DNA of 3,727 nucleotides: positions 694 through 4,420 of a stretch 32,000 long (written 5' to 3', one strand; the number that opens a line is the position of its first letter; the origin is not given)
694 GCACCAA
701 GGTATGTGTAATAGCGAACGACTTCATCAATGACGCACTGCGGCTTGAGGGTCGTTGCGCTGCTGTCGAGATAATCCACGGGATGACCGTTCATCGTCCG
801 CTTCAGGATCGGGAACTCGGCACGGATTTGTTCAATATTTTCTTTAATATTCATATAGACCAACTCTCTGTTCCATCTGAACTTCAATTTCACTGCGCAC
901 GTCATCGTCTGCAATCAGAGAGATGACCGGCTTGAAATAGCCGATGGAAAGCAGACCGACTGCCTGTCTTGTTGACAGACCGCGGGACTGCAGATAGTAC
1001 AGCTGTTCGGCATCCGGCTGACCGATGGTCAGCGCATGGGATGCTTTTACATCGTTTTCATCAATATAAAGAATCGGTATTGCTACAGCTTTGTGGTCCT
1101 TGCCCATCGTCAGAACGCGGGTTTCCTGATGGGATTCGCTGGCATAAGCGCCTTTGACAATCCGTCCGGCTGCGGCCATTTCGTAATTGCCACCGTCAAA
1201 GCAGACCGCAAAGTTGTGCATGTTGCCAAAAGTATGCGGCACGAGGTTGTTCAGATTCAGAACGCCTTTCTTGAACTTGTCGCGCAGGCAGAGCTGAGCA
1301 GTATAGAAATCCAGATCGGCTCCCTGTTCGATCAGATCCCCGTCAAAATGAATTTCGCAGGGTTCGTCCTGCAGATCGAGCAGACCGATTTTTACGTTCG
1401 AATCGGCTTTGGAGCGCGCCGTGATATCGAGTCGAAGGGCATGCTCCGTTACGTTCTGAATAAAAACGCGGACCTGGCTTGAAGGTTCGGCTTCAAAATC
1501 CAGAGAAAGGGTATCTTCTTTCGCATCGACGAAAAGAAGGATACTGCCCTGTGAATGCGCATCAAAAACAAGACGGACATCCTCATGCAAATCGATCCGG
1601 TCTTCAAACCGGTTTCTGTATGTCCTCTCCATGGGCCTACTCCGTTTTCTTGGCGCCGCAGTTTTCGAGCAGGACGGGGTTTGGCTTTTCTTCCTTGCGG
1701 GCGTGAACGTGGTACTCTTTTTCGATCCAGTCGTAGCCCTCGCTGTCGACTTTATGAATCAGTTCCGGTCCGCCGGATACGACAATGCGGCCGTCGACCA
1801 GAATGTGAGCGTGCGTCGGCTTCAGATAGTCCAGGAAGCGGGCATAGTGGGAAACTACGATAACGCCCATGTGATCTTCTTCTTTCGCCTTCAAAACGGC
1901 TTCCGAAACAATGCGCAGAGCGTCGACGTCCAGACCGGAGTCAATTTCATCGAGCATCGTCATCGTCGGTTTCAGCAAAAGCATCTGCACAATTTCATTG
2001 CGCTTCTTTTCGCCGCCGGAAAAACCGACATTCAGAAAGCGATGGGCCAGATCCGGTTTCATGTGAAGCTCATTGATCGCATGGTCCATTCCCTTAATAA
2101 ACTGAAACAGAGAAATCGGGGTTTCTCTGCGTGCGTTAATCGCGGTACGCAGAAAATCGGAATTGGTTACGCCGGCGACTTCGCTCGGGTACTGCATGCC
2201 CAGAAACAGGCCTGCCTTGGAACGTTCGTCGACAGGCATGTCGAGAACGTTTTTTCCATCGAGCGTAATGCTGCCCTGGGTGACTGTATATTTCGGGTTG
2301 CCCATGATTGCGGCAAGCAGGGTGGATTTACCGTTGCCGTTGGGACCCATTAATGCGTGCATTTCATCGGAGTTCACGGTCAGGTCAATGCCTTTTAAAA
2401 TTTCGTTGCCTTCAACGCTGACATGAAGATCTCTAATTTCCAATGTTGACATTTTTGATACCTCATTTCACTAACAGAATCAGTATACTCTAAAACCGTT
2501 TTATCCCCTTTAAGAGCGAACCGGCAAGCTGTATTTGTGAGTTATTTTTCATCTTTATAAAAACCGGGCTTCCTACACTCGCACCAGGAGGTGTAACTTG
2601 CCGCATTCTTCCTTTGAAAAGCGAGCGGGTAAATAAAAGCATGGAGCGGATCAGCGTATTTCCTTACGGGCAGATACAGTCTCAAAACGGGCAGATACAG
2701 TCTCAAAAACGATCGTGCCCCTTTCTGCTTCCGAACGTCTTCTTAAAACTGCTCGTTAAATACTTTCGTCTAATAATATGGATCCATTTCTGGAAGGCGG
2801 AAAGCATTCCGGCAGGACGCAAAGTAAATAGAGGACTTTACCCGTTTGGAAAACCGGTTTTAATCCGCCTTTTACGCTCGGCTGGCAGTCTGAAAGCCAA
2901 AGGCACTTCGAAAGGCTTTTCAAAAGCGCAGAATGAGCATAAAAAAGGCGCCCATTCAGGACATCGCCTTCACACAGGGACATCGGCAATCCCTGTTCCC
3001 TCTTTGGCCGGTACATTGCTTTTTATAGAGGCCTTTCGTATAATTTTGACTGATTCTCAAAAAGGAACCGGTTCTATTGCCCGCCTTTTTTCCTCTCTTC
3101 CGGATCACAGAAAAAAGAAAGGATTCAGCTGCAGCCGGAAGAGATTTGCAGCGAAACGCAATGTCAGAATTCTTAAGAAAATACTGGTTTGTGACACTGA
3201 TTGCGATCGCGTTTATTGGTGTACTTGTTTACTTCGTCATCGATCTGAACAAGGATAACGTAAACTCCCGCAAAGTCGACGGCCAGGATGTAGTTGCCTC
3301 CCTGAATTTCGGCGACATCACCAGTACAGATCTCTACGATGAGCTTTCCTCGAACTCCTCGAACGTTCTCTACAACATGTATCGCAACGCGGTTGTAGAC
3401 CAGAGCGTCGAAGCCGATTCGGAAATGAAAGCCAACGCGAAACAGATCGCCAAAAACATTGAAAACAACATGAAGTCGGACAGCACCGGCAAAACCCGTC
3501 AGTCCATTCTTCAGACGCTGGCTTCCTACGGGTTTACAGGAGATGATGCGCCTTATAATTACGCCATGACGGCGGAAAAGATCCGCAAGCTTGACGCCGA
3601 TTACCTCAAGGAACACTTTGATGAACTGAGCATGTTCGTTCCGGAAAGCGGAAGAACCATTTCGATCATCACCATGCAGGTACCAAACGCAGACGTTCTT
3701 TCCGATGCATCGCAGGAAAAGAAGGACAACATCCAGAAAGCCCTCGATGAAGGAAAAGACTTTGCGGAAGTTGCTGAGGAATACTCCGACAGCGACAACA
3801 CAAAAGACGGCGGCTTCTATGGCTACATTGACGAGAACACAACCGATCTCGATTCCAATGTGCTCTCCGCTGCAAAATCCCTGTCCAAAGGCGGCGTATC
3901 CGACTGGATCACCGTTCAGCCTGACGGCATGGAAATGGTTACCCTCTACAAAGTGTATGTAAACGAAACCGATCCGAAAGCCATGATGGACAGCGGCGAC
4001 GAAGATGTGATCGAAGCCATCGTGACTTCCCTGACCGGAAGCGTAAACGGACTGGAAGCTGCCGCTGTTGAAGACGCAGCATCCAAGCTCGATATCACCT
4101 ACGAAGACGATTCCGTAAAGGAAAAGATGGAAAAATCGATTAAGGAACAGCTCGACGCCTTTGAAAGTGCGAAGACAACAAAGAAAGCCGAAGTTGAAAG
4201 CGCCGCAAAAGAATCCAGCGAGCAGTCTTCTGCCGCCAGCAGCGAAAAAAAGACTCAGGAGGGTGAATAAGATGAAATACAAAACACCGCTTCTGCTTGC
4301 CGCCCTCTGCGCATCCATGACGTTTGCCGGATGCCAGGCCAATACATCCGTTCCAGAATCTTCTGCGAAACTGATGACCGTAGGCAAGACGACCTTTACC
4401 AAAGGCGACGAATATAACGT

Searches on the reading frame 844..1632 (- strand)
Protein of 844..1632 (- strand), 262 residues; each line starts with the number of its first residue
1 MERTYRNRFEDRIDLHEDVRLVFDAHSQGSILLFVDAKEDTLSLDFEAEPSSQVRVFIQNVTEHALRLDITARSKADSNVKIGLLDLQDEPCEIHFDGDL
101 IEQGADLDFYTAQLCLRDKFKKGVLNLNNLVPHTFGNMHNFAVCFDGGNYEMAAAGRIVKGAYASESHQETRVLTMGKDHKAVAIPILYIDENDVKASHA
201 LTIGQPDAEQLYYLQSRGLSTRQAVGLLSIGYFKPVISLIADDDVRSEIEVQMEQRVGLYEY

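Call 10: search_protein_families(library=pfam, max_evalue=0.01, proteins=[window:844-1632:-])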
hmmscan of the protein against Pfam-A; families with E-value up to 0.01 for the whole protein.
window:844-1632:- (262 aa): 1 family
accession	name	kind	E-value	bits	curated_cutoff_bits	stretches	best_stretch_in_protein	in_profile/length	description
PF01458.23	SUFBD_core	-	7.7e-28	98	27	1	16-230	11-230/232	SUF system FeS cluster assembly, SufBD core domain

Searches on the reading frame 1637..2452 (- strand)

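Call 10: search_protein_families(library=pfam, max_evalue=0.01, proteins=[window:1637-2452:-])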
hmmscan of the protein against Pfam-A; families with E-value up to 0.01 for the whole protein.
window:1637-2452:- (271 aa): 6 families
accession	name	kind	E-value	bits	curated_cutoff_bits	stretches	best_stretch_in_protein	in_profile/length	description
PF00005.33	ABC_tran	-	5.9e-22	79.2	25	1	19-169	1-134/137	ABC transporter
PF02463.25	SMC_N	-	5.5e-08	33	40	1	145-207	138-202/220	RecF/RecN/SMC N terminal domain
PF13304.12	AAA_21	-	5e-07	30.5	27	1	158-202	253-298/304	AAA domain, putative AbiEii toxin, Type IV TA system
PF13555.12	AAA_29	-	0.00026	21.1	27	1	23-50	16-43/61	P-loop containing region of AAA domain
PF03193.22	RsgA_GTPase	-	0.0041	17.4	30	1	7-59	85-136/174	RsgA GTPase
PF13514.12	AAA_27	-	0.0054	16.8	22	1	22-49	19-46/206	AAA domain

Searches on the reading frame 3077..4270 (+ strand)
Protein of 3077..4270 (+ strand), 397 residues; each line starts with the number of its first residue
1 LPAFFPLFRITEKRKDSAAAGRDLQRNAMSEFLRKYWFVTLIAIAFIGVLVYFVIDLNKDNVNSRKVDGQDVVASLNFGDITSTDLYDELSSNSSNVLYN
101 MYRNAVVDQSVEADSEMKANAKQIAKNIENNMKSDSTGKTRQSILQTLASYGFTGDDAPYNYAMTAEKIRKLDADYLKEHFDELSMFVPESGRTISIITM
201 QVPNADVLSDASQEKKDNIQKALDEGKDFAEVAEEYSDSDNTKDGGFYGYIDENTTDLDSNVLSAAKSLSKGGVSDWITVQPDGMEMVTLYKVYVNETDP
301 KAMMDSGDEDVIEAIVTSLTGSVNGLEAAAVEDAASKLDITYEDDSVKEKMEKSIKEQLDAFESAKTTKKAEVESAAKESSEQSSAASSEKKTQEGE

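Call 10: search_protein_families(library=pfam, max_evalue=0.01, proteins=[window:3077-4270:+])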
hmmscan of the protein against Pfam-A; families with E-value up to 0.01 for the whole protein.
window:3077-4270:+ (397 aa): 3 families
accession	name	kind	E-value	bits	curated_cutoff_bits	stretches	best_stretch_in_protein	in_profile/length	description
PF00639.27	Rotamase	-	3.7e-08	34.7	21.7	1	210-279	16-85/97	PPIC-type PPIASE domain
PF13616.12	Rotamase_3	-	1.7e-06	29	22.5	1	194-257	17-82/116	PPIC-type PPIASE domain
PF13145.12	Rotamase_2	-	0.00059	21.1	27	1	207-282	27-97/121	PPIC-type PPIASE domain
